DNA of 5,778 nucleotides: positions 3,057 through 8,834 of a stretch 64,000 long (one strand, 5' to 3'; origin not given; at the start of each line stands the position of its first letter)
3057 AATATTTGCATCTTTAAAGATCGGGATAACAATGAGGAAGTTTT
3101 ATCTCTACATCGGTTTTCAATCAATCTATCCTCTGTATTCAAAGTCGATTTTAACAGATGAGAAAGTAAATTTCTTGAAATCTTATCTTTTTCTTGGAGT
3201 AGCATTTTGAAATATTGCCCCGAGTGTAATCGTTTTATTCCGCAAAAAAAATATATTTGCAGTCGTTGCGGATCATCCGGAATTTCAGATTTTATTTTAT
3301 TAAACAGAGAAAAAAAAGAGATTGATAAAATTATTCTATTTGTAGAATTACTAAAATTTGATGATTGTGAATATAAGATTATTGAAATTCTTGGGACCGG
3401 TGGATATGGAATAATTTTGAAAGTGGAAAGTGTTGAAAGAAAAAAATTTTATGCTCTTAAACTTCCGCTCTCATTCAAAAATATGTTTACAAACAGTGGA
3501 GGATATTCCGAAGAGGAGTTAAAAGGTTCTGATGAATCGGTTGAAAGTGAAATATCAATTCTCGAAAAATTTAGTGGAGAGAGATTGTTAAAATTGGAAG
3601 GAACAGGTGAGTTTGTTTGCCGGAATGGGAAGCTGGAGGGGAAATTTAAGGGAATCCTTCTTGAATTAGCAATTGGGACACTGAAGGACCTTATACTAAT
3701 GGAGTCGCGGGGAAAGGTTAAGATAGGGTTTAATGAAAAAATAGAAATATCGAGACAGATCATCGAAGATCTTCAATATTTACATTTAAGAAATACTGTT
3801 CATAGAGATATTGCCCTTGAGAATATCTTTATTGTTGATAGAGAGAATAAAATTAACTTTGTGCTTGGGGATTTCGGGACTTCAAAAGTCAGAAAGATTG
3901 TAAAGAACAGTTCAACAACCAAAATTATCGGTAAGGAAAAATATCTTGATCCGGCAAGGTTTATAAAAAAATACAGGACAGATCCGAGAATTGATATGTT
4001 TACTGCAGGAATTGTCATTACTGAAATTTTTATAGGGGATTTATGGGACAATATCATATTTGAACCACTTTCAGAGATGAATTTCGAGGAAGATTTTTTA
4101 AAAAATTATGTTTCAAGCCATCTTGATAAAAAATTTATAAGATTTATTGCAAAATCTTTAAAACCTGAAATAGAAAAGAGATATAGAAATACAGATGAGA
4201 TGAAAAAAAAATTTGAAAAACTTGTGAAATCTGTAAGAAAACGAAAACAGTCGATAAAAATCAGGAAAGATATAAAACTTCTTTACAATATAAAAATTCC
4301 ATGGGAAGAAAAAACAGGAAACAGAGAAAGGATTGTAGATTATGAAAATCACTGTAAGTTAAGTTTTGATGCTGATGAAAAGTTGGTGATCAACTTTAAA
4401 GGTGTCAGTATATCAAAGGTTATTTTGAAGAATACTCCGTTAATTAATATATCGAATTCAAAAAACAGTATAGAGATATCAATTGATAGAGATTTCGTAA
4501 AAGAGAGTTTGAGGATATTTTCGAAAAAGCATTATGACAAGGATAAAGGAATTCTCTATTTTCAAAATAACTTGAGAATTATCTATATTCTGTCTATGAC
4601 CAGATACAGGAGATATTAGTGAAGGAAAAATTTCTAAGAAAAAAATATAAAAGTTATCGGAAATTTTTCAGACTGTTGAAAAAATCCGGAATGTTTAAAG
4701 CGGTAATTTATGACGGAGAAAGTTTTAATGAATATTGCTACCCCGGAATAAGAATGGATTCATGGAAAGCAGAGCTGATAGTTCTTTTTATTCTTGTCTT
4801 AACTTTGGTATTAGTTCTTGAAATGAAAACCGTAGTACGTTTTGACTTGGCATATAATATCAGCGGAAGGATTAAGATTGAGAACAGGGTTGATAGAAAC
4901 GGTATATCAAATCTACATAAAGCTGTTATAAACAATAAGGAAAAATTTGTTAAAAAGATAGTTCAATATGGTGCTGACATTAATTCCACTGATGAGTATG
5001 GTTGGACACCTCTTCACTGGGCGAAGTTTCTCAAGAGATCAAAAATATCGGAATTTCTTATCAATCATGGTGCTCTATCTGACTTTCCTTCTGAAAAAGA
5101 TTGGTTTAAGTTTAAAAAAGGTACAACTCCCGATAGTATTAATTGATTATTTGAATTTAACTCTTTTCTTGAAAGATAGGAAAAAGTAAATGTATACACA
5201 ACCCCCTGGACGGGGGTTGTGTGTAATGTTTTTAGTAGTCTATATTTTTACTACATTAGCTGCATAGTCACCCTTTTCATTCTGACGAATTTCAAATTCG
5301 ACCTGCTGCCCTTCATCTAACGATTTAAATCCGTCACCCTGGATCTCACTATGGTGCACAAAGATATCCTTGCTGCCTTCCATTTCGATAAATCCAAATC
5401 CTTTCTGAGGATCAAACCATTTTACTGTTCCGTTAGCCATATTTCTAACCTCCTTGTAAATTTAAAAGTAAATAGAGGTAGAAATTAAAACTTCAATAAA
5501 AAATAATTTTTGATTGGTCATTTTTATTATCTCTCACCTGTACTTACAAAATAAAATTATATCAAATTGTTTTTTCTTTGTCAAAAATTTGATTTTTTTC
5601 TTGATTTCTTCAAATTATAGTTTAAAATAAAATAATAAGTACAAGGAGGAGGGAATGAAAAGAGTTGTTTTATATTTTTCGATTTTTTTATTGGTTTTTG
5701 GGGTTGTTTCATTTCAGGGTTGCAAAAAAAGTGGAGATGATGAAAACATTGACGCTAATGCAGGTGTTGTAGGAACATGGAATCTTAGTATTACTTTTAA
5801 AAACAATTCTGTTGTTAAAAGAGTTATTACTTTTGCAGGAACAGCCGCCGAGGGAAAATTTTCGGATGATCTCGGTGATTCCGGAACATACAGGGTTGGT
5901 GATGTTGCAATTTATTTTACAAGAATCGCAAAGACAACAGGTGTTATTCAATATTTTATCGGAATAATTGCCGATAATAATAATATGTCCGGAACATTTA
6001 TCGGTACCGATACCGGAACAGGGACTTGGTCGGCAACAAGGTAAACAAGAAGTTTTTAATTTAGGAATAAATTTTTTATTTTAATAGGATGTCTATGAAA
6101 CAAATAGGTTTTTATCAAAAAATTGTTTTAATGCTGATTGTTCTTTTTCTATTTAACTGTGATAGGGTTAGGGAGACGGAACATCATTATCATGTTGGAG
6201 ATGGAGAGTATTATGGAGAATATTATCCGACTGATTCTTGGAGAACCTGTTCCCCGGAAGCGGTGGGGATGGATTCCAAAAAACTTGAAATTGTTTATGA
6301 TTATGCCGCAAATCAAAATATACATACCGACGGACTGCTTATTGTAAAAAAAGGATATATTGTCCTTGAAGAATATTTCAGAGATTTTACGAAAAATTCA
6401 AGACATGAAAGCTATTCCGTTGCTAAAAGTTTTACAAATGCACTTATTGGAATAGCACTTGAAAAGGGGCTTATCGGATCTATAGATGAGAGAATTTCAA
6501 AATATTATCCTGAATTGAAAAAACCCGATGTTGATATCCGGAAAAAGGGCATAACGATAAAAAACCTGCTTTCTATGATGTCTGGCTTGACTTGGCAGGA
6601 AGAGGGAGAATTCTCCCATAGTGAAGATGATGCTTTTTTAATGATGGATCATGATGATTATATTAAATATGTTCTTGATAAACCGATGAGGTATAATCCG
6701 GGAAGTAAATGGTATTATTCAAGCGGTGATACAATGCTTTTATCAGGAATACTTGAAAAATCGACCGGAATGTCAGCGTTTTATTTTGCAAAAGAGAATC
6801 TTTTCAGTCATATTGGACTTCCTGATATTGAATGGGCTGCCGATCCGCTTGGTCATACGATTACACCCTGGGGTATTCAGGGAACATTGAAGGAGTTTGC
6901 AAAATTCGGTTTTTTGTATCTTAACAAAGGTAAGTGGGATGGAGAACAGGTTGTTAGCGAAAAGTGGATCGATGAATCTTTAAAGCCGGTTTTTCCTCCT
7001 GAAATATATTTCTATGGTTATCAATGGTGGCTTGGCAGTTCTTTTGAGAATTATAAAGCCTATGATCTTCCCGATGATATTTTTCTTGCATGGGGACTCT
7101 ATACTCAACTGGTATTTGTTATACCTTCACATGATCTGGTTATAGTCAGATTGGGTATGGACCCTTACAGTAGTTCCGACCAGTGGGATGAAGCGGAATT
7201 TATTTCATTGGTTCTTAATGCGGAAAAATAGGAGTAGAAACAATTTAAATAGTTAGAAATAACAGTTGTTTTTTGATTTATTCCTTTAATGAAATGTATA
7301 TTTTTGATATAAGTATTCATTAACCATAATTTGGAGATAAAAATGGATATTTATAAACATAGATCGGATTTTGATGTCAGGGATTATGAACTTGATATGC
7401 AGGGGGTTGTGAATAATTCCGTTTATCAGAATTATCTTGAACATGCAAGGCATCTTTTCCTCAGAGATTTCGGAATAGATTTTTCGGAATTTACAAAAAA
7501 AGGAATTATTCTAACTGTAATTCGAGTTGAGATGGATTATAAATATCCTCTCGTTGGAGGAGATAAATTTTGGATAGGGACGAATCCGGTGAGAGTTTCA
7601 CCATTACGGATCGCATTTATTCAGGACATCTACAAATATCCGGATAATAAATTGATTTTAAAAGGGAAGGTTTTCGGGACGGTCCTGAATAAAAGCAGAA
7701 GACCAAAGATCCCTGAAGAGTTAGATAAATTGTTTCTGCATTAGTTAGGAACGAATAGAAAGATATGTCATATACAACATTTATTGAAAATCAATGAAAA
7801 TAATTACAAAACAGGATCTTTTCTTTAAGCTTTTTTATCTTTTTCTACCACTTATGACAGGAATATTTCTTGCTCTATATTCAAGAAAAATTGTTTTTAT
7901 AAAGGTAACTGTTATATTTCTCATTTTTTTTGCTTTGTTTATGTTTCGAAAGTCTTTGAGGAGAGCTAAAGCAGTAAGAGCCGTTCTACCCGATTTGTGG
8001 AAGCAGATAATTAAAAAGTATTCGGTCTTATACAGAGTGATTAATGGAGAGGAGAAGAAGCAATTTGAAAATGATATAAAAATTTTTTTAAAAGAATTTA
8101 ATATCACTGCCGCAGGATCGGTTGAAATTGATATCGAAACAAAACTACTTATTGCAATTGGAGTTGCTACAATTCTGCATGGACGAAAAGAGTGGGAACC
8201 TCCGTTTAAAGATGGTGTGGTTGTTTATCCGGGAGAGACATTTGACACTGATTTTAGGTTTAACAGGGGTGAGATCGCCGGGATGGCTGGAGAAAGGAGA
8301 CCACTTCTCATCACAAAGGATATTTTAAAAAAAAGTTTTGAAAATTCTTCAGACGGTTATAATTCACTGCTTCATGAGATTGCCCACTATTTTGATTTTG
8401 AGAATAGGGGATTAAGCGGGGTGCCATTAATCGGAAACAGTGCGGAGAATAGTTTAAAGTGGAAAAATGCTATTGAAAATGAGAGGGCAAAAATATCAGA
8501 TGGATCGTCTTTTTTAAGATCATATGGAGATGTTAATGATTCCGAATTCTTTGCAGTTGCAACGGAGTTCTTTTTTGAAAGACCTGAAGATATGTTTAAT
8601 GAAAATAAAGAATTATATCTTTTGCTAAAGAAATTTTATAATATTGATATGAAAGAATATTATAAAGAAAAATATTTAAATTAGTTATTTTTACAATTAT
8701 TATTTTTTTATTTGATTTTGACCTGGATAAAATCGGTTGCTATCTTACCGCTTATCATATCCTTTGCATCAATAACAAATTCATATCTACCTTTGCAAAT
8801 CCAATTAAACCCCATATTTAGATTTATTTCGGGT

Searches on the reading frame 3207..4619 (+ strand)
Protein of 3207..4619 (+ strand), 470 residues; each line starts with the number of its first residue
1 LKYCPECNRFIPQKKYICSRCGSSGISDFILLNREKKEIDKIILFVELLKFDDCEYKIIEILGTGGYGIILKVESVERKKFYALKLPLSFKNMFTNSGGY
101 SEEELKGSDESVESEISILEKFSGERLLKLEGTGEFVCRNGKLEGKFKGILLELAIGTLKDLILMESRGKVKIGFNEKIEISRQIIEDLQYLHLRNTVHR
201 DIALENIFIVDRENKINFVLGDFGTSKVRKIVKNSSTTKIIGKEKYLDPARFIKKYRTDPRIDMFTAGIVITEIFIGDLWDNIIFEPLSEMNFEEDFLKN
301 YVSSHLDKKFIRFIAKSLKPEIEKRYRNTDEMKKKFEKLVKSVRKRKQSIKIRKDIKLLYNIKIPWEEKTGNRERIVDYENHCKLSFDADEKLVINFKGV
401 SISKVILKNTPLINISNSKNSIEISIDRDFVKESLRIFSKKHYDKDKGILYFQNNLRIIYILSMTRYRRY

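Call 42: search_protein_families(library=pfam, proteins=[window:3207-4619:+], max_evalue=0.001)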
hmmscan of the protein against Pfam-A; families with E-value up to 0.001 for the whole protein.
window:3207-4619:+ (470 aa): 2 families
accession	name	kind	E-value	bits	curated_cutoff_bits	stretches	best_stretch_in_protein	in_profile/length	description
PF00069.31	Pkinase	-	2.9e-23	83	31.7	1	56-334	1-260/263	Protein kinase domain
PF07714.23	PK_Tyr_Ser-Thr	-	5.3e-12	46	23.1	1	106-276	42-199/258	Protein tyrosine and serine/threonine kinase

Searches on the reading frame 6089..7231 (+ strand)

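Call 42: search_protein_families(library=pfam, proteins=[window:6089-7231:+], max_evalue=0.001)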
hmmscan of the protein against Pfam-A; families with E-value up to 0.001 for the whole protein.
window:6089-7231:+ (380 aa): 1 family
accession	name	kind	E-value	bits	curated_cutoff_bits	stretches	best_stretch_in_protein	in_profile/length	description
PF00144.29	Beta-lactamase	-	9.9e-31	107.6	27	1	72-361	8-313/329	Beta-lactamase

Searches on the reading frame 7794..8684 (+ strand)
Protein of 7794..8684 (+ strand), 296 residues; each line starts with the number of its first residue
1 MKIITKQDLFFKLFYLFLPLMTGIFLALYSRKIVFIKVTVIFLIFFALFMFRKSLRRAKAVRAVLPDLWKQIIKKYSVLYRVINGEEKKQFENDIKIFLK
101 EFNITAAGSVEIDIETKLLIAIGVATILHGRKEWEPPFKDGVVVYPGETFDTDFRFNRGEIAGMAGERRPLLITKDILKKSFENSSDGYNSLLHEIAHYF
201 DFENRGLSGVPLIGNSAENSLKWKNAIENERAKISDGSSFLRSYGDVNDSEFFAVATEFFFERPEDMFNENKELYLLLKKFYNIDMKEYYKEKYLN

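Call 42: search_protein_families(library=pfam, proteins=[window:7794-8684:+], max_evalue=0.001)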
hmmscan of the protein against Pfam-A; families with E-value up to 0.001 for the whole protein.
window:7794-8684:+ (296 aa): 1 family
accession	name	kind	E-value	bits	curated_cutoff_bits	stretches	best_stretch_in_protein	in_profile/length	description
PF06167.18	Peptidase_M90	-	2.2e-44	152.3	26.2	1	55-282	4-242/243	Glucose-regulated metallo-peptidase M90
